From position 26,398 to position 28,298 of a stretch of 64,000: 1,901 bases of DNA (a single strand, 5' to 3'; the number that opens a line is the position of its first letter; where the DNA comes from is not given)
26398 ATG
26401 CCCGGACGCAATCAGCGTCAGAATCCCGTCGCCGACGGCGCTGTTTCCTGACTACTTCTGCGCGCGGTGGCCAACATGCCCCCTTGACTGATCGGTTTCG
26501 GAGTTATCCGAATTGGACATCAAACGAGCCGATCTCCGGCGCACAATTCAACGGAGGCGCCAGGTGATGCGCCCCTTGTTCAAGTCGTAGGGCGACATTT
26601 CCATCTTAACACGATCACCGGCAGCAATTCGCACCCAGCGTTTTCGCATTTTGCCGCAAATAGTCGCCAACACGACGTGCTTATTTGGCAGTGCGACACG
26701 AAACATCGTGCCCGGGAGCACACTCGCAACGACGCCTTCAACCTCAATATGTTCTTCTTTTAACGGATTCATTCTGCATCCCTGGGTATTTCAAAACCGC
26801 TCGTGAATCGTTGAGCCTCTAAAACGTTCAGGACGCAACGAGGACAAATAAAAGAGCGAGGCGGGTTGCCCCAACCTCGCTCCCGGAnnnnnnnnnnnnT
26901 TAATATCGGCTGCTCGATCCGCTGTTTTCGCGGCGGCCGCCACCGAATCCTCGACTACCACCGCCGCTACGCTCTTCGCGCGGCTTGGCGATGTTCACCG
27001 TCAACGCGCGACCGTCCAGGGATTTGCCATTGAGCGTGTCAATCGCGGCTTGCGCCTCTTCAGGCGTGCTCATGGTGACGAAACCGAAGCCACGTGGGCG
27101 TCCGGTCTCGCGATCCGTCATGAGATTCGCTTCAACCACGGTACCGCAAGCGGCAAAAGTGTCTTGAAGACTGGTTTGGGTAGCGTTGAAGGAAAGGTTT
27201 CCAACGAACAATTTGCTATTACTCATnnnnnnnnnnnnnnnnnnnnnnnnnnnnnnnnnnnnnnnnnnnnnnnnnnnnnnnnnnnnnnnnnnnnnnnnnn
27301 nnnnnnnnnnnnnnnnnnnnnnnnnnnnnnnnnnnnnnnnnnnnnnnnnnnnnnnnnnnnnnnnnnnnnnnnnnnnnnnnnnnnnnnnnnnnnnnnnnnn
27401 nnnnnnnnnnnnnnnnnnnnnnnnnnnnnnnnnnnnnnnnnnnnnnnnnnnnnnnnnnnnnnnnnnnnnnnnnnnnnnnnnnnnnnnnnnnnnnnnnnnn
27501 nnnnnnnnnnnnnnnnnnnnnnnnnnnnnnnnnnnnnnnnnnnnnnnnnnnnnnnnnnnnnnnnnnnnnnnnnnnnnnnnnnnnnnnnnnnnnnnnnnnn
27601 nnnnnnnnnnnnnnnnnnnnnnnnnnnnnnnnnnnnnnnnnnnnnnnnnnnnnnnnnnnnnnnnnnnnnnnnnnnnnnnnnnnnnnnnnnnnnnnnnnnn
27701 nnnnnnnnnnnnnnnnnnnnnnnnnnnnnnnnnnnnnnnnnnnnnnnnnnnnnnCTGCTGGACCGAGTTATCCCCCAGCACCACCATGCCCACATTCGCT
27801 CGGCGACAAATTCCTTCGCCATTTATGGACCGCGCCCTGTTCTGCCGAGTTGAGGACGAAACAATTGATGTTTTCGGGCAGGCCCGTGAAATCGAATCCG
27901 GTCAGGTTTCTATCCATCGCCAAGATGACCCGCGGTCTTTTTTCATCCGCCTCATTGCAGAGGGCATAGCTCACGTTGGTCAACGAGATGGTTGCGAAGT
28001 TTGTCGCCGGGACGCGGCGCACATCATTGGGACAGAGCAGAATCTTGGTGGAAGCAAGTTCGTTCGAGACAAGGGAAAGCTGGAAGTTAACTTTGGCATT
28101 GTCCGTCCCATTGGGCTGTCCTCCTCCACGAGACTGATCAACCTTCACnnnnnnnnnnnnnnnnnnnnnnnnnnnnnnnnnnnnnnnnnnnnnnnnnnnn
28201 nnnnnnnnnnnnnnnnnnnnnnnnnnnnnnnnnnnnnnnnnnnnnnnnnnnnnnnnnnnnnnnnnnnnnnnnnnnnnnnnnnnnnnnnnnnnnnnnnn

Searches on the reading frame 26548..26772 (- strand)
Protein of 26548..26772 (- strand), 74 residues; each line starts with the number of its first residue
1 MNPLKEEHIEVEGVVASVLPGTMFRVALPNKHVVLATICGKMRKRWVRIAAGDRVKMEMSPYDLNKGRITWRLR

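Call 29: list_cluster_members(proteins=[L009:987-1586:-, window:26548-26772:-, window:26900-27226:-, window:26068-26370:+, window:25772-26071:+, window:24249-24914:-, window:27768-28148:-, window:28363-28800:-, window:31076-31741:-, window:25090-25431:-])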
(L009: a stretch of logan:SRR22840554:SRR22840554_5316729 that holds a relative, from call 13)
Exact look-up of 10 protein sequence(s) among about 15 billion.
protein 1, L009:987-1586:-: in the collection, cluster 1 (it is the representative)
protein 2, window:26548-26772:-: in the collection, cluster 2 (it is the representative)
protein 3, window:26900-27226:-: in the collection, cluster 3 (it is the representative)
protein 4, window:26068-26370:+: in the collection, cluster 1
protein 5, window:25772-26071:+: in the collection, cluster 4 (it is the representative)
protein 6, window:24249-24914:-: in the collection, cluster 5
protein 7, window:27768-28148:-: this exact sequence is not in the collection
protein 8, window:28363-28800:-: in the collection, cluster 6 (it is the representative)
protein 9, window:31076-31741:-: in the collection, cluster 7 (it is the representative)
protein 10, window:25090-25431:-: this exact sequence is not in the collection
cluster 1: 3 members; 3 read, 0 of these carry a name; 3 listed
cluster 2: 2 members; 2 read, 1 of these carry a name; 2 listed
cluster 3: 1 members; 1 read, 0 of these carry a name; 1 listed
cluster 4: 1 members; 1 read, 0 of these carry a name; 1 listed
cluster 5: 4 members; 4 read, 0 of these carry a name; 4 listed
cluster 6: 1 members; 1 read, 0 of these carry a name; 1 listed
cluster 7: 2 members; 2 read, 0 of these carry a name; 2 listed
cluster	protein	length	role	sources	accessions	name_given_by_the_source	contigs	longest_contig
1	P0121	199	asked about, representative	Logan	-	-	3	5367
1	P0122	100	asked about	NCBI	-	-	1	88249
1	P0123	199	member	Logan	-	-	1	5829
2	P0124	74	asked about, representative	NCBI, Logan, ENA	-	-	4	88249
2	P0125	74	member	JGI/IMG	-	translation initiation factor IF-1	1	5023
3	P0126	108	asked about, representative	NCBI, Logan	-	-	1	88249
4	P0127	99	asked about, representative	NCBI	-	-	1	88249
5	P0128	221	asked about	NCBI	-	-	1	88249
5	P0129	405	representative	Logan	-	-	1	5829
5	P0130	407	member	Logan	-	-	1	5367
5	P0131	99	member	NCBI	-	-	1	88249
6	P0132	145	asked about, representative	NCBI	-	-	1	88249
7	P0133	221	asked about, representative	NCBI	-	-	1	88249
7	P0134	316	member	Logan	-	-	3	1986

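Call 54: find_encoding_contigs(protein=window:26548-26772:-, flank=10000, max_places=10)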
Protein window:26548-26772:- (74 aa): 7 contigs read that carry it; 7 places shown.
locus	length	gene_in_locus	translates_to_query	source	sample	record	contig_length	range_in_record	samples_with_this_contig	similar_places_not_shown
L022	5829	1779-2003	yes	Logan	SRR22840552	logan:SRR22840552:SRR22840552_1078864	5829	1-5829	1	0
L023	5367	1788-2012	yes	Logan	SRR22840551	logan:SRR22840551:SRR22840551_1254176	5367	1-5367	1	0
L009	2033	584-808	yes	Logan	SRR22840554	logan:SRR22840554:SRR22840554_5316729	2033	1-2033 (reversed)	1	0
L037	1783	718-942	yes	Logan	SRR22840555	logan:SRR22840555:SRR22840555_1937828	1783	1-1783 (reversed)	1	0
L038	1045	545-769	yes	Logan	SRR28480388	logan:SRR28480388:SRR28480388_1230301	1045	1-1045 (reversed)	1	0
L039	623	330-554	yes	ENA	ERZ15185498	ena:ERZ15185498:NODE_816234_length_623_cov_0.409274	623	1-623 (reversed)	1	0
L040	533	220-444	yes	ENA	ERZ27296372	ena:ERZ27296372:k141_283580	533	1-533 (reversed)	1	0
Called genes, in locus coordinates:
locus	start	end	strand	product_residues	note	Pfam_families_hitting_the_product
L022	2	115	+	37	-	?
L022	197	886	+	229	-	-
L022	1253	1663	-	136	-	-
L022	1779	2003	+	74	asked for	PF01176:eIF-1a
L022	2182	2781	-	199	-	PF06439:3keto-disac_hyd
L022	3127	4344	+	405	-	-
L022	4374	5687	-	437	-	PF00884:Sulfatase (weak), PF01663:Phosphodiest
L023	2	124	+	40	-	?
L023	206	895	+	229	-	-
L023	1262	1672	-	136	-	-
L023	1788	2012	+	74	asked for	PF01176:eIF-1a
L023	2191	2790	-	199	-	PF06439:3keto-disac_hyd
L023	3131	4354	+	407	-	-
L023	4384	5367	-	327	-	?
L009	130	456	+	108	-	PF00076:RRM_1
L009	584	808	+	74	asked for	PF01176:eIF-1a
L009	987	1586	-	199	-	PF06439:3keto-disac_hyd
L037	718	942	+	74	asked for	PF01176:eIF-1a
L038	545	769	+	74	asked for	PF01176:eIF-1a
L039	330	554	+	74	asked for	PF01176:eIF-1a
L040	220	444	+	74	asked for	PF01176:eIF-1a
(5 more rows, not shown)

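Call 70: search_protein_families(library=pfam, proteins=[P0129, L022:197-886:+, P0121, P0134], max_evalue=0.001)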
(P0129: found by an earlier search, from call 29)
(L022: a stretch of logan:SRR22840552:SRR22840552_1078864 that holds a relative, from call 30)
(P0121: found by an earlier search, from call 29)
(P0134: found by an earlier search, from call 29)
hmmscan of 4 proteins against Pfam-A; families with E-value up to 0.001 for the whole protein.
P0129 (405 aa): 0 families

L022:197-886:+ (229 aa): 1 family
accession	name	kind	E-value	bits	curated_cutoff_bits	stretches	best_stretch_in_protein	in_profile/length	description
PF07963.17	N_methyl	-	0.00013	21.8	21.2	1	8-29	6-27/27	Prokaryotic N-terminal methylation motif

P0121 (199 aa): 2 families
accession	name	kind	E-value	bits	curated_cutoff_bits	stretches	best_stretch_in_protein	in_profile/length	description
PF06439.18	3keto-disac_hyd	-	5.4e-36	124.8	26.8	1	24-187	1-179/187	3-keto-disaccharide hydrolase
PF19763.6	DUF6250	-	0.00037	20.8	26.9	1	132-182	106-157/165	Domain of unknown function (DUF6250)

P0134 (316 aa): 4 families
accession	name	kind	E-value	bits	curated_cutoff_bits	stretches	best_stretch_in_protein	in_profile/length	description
PF07859.19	Abhydrolase_3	-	8.4e-14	52.3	25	1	90-213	2-110/210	alpha/beta hydrolase fold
PF20434.5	BD-FAE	-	2.3e-13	50.6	26.8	1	80-184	6-109/215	BD-FAE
PF00326.27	Peptidase_S9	-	1.1e-12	48.4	22.6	1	152-309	52-207/213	Prolyl oligopeptidase family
PF01738.24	DLH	-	2.3e-06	27.8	21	0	243-294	143-194/217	Dienelactone hydrolase family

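Call 71: search_protein_families(library=ncbifam, proteins=[P0129, L022:197-886:+, P0121, P0134], max_evalue=0.001)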
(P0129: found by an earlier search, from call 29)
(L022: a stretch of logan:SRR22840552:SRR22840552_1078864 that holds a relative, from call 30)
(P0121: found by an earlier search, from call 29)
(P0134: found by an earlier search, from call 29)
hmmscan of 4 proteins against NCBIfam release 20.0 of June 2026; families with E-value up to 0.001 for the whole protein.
P0129 (405 aa): 1 family
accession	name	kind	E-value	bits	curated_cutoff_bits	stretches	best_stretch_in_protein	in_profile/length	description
NF038032.1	CehA_McbA_metalo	domain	2.1e-25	89.8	80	1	78-400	2-313/315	CehA/McbA family metallohydrolase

L022:197-886:+ (229 aa): 8 families
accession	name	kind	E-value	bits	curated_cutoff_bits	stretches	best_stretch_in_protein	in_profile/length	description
NF040999.1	pilin_ComGC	equivalog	2.4e-06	27.7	75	1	8-44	3-39/84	competence type IV pilus major pilin ComGC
TIGR01710.1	typeII_sec_gspG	equivalog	6.1e-06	26.3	88.85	1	9-55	3-49/134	type II secretion system major pseudopilin GspG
NF041013.1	T4P_ComGE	equivalog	9.6e-06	25.6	49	1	8-40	5-37/83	competence type IV pilus minor pilin ComGE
TIGR01708.2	typeII_sec_gspH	equivalog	1.2e-05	25.4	80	1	9-40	4-37/169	type II secretion system minor pseudopilin GspH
NF041775.1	typeIV_PilA_Myxo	equivalog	2.1e-05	24.6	400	1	4-49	8-53/214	type IV pilin protein PilA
NF007862.0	PRK10574.1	equivalog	4e-05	23.8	138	1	8-39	6-37/145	prepilin peptidase-dependent pilin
TIGR02532.1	IV_pilin_GFxxxE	domain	4.8e-05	23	16.3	1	8-28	3-23/24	prepilin-type N-terminal cleavage/methylation domain-containing protein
TIGR02596.1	TIGR02596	subfamily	5.6e-05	23.3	70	1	9-42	1-33/196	Verru_Chthon cassette protein D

P0121 (199 aa): 0 families

P0134 (316 aa): 8 families
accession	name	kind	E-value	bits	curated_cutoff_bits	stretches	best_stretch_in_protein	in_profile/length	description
NF041902.1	pecacetest_PaeX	equivalog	5.5e-56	189.9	550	1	34-313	24-309/318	pectin acetylesterase PaeX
NF042968.1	AcxylEst_AxeA1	equivalog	6e-39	133.6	700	1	68-311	31-267/459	acetylxylan esterase AxeA1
NF052620.1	AryltfaseLP1002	equivalog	3.7e-28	98.6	300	1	87-309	33-263/265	lp_1002 family arylesterase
NF058653.1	LipP1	equivalog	9e-14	51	350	1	76-194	61-174/300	LipP1 family hormone-sensitive lipase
NF033149.0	CHL_hydrolase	equivalog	2.5e-08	33.2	500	1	76-191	64-175/310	chloramphenicol hydrolase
NF052354.1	EstLipQMycob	equivalog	0.00013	20.7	700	0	139-197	213-272/418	esterase LipQ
NF050058.1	e_dPHAscl_type1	hypoth_equivalog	0.00039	20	150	0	144-181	84-121/276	extracellular catalytic domain type 1 short-chain-length polyhydroxyalkanoate depolymerase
NF007547.0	PRK10162.1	equivalog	0.00088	18.3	389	0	88-181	86-174/321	acetyl esterase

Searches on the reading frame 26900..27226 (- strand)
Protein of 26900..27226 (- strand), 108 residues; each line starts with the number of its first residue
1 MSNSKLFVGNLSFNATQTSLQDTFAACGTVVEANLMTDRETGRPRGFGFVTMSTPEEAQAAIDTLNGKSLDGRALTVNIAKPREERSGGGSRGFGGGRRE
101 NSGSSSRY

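Call 13: find_encoding_contigs(protein=window:26900-27226:-, flank=10000, max_places=10)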
Protein window:26900-27226:- (108 aa): 1 contig read that carries it; 1 place shown.
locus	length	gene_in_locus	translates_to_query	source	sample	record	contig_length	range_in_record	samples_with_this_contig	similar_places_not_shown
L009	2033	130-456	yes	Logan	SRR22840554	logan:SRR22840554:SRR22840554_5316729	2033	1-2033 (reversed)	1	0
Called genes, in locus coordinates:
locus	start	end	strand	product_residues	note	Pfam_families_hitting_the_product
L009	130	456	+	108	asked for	PF00076:RRM_1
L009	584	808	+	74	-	PF01176:eIF-1a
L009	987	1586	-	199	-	PF06439:3keto-disac_hyd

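Call 25: search_protein_families(library=pfam, proteins=[window:26900-27226:-], max_evalue=0.01)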
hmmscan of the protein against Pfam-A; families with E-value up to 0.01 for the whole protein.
window:26900-27226:- (108 aa): 1 family
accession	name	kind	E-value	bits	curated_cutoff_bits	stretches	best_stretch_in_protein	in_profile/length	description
PF00076.28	RRM_1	-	1.9e-23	82.5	20.7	1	6-75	1-69/70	RNA recognition motif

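Call 30: find_encoding_contigs(protein=P0129, flank=10000, max_places=10)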
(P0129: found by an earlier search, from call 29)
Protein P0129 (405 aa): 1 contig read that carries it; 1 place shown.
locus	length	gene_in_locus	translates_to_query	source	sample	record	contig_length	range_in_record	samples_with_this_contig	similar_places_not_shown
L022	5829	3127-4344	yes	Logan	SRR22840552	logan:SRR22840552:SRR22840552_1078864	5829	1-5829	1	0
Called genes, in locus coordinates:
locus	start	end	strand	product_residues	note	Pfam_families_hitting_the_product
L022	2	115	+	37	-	?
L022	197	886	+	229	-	-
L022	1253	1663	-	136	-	-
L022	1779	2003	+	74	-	PF01176:eIF-1a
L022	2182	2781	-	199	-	PF06439:3keto-disac_hyd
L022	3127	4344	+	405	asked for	-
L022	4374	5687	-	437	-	PF00884:Sulfatase (weak), PF01663:Phosphodiest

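Call 31: find_encoding_contigs(protein=P0130, flank=10000, max_places=10)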
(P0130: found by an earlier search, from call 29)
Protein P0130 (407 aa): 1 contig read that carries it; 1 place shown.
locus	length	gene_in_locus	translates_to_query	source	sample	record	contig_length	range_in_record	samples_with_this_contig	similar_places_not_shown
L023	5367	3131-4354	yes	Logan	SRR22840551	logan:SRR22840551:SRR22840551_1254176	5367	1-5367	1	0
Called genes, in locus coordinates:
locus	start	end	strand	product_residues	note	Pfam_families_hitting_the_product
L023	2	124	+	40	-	?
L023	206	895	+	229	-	-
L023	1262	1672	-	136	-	-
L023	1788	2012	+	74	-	PF01176:eIF-1a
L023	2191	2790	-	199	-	PF06439:3keto-disac_hyd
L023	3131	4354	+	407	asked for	-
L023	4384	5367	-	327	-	?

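Call 32: find_encoding_contigs(protein=P0134, flank=10000, max_places=10)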
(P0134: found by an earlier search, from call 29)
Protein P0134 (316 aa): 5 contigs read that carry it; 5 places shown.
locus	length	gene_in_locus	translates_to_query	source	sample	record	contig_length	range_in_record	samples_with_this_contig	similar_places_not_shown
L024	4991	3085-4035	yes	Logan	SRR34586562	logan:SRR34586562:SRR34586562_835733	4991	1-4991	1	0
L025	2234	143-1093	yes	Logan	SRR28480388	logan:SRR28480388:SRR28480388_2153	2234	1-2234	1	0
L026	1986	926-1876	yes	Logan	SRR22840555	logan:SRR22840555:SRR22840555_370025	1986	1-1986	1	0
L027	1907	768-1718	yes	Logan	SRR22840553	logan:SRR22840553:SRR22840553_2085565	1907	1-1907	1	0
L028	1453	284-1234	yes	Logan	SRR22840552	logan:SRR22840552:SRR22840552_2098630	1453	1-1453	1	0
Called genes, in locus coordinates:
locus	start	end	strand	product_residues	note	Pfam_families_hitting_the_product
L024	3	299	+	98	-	?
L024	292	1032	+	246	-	-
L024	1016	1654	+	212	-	-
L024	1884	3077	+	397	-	PF22244:GCE_fung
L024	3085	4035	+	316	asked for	PF01738:DLH (faint), PF20434:BD-FAE, PF07859:Abhydrolase_3, PF00326:Peptidase_S9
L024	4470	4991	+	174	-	?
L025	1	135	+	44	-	?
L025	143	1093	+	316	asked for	PF01738:DLH (faint), PF20434:BD-FAE, PF07859:Abhydrolase_3, PF00326:Peptidase_S9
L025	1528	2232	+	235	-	?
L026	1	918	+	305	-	?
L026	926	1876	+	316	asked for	PF01738:DLH (faint), PF20434:BD-FAE, PF07859:Abhydrolase_3, PF00326:Peptidase_S9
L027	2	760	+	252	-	?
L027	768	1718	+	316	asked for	PF01738:DLH (faint), PF20434:BD-FAE, PF07859:Abhydrolase_3, PF00326:Peptidase_S9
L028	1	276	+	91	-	?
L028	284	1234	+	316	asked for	PF01738:DLH (faint), PF20434:BD-FAE, PF07859:Abhydrolase_3, PF00326:Peptidase_S9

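Call 70: search_protein_families(library=pfam, proteins=[P0129, L022:197-886:+, P0121, P0134], max_evalue=0.001)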
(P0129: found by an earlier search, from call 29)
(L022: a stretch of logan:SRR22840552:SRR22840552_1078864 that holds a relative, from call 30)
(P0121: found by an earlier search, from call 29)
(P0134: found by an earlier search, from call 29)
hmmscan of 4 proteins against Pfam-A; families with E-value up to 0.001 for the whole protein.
P0129 (405 aa): 0 families

L022:197-886:+ (229 aa): 1 family
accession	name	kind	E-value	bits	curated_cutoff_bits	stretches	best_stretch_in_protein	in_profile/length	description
PF07963.17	N_methyl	-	0.00013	21.8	21.2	1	8-29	6-27/27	Prokaryotic N-terminal methylation motif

P0121 (199 aa): 2 families
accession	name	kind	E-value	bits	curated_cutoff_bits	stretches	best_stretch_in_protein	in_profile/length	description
PF06439.18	3keto-disac_hyd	-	5.4e-36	124.8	26.8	1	24-187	1-179/187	3-keto-disaccharide hydrolase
PF19763.6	DUF6250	-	0.00037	20.8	26.9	1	132-182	106-157/165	Domain of unknown function (DUF6250)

P0134 (316 aa): 4 families
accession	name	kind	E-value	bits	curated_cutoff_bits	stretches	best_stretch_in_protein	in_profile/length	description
PF07859.19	Abhydrolase_3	-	8.4e-14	52.3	25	1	90-213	2-110/210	alpha/beta hydrolase fold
PF20434.5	BD-FAE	-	2.3e-13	50.6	26.8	1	80-184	6-109/215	BD-FAE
PF00326.27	Peptidase_S9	-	1.1e-12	48.4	22.6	1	152-309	52-207/213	Prolyl oligopeptidase family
PF01738.24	DLH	-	2.3e-06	27.8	21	0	243-294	143-194/217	Dienelactone hydrolase family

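Call 71: search_protein_families(library=ncbifam, proteins=[P0129, L022:197-886:+, P0121, P0134], max_evalue=0.001)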
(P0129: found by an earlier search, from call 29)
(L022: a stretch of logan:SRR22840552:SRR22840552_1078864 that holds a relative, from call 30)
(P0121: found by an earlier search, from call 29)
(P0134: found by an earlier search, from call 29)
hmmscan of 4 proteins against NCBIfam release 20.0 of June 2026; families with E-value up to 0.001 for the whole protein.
P0129 (405 aa): 1 family
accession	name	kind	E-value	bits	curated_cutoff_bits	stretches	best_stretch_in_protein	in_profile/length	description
NF038032.1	CehA_McbA_metalo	domain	2.1e-25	89.8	80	1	78-400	2-313/315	CehA/McbA family metallohydrolase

L022:197-886:+ (229 aa): 8 families
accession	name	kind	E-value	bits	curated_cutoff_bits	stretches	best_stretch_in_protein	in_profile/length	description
NF040999.1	pilin_ComGC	equivalog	2.4e-06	27.7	75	1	8-44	3-39/84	competence type IV pilus major pilin ComGC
TIGR01710.1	typeII_sec_gspG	equivalog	6.1e-06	26.3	88.85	1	9-55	3-49/134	type II secretion system major pseudopilin GspG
NF041013.1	T4P_ComGE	equivalog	9.6e-06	25.6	49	1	8-40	5-37/83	competence type IV pilus minor pilin ComGE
TIGR01708.2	typeII_sec_gspH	equivalog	1.2e-05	25.4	80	1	9-40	4-37/169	type II secretion system minor pseudopilin GspH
NF041775.1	typeIV_PilA_Myxo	equivalog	2.1e-05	24.6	400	1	4-49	8-53/214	type IV pilin protein PilA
NF007862.0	PRK10574.1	equivalog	4e-05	23.8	138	1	8-39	6-37/145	prepilin peptidase-dependent pilin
TIGR02532.1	IV_pilin_GFxxxE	domain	4.8e-05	23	16.3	1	8-28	3-23/24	prepilin-type N-terminal cleavage/methylation domain-containing protein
TIGR02596.1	TIGR02596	subfamily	5.6e-05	23.3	70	1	9-42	1-33/196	Verru_Chthon cassette protein D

P0121 (199 aa): 0 families

P0134 (316 aa): 8 families
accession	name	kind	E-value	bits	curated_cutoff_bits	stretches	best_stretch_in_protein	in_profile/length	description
NF041902.1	pecacetest_PaeX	equivalog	5.5e-56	189.9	550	1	34-313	24-309/318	pectin acetylesterase PaeX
NF042968.1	AcxylEst_AxeA1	equivalog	6e-39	133.6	700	1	68-311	31-267/459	acetylxylan esterase AxeA1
NF052620.1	AryltfaseLP1002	equivalog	3.7e-28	98.6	300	1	87-309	33-263/265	lp_1002 family arylesterase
NF058653.1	LipP1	equivalog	9e-14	51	350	1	76-194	61-174/300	LipP1 family hormone-sensitive lipase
NF033149.0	CHL_hydrolase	equivalog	2.5e-08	33.2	500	1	76-191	64-175/310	chloramphenicol hydrolase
NF052354.1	EstLipQMycob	equivalog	0.00013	20.7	700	0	139-197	213-272/418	esterase LipQ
NF050058.1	e_dPHAscl_type1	hypoth_equivalog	0.00039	20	150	0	144-181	84-121/276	extracellular catalytic domain type 1 short-chain-length polyhydroxyalkanoate depolymerase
NF007547.0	PRK10162.1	equivalog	0.00088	18.3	389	0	88-181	86-174/321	acetyl esterase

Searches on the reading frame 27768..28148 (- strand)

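Call 70: search_protein_families(library=pfam, proteins=[P0129, L022:197-886:+, P0121, P0134], max_evalue=0.001)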
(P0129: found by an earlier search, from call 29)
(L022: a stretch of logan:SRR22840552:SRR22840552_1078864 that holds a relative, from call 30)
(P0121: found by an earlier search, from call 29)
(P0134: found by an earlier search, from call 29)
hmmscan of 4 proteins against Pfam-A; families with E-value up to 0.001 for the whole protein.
P0129 (405 aa): 0 families

L022:197-886:+ (229 aa): 1 family
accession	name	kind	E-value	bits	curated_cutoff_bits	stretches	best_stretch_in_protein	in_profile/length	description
PF07963.17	N_methyl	-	0.00013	21.8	21.2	1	8-29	6-27/27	Prokaryotic N-terminal methylation motif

P0121 (199 aa): 2 families
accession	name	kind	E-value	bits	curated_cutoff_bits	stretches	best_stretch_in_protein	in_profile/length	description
PF06439.18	3keto-disac_hyd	-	5.4e-36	124.8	26.8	1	24-187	1-179/187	3-keto-disaccharide hydrolase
PF19763.6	DUF6250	-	0.00037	20.8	26.9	1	132-182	106-157/165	Domain of unknown function (DUF6250)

P0134 (316 aa): 4 families
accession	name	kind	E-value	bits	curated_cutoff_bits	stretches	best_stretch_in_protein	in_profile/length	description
PF07859.19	Abhydrolase_3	-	8.4e-14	52.3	25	1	90-213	2-110/210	alpha/beta hydrolase fold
PF20434.5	BD-FAE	-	2.3e-13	50.6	26.8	1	80-184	6-109/215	BD-FAE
PF00326.27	Peptidase_S9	-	1.1e-12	48.4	22.6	1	152-309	52-207/213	Prolyl oligopeptidase family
PF01738.24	DLH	-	2.3e-06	27.8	21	0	243-294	143-194/217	Dienelactone hydrolase family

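Call 71: search_protein_families(library=ncbifam, proteins=[P0129, L022:197-886:+, P0121, P0134], max_evalue=0.001)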
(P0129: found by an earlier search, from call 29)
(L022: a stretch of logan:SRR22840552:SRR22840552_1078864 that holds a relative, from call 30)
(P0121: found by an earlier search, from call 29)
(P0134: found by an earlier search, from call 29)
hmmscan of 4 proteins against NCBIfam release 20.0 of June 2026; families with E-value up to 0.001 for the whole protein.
P0129 (405 aa): 1 family
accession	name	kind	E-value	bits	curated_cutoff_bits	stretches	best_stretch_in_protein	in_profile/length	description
NF038032.1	CehA_McbA_metalo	domain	2.1e-25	89.8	80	1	78-400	2-313/315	CehA/McbA family metallohydrolase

L022:197-886:+ (229 aa): 8 families
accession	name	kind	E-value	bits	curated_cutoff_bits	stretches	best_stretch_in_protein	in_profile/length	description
NF040999.1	pilin_ComGC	equivalog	2.4e-06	27.7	75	1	8-44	3-39/84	competence type IV pilus major pilin ComGC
TIGR01710.1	typeII_sec_gspG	equivalog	6.1e-06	26.3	88.85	1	9-55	3-49/134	type II secretion system major pseudopilin GspG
NF041013.1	T4P_ComGE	equivalog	9.6e-06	25.6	49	1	8-40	5-37/83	competence type IV pilus minor pilin ComGE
TIGR01708.2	typeII_sec_gspH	equivalog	1.2e-05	25.4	80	1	9-40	4-37/169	type II secretion system minor pseudopilin GspH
NF041775.1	typeIV_PilA_Myxo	equivalog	2.1e-05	24.6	400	1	4-49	8-53/214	type IV pilin protein PilA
NF007862.0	PRK10574.1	equivalog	4e-05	23.8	138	1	8-39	6-37/145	prepilin peptidase-dependent pilin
TIGR02532.1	IV_pilin_GFxxxE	domain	4.8e-05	23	16.3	1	8-28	3-23/24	prepilin-type N-terminal cleavage/methylation domain-containing protein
TIGR02596.1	TIGR02596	subfamily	5.6e-05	23.3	70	1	9-42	1-33/196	Verru_Chthon cassette protein D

P0121 (199 aa): 0 families

P0134 (316 aa): 8 families
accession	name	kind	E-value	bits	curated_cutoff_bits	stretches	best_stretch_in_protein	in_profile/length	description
NF041902.1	pecacetest_PaeX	equivalog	5.5e-56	189.9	550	1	34-313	24-309/318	pectin acetylesterase PaeX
NF042968.1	AcxylEst_AxeA1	equivalog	6e-39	133.6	700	1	68-311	31-267/459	acetylxylan esterase AxeA1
NF052620.1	AryltfaseLP1002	equivalog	3.7e-28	98.6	300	1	87-309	33-263/265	lp_1002 family arylesterase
NF058653.1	LipP1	equivalog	9e-14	51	350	1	76-194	61-174/300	LipP1 family hormone-sensitive lipase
NF033149.0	CHL_hydrolase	equivalog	2.5e-08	33.2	500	1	76-191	64-175/310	chloramphenicol hydrolase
NF052354.1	EstLipQMycob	equivalog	0.00013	20.7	700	0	139-197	213-272/418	esterase LipQ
NF050058.1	e_dPHAscl_type1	hypoth_equivalog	0.00039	20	150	0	144-181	84-121/276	extracellular catalytic domain type 1 short-chain-length polyhydroxyalkanoate depolymerase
NF007547.0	PRK10162.1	equivalog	0.00088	18.3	389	0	88-181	86-174/321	acetyl esterase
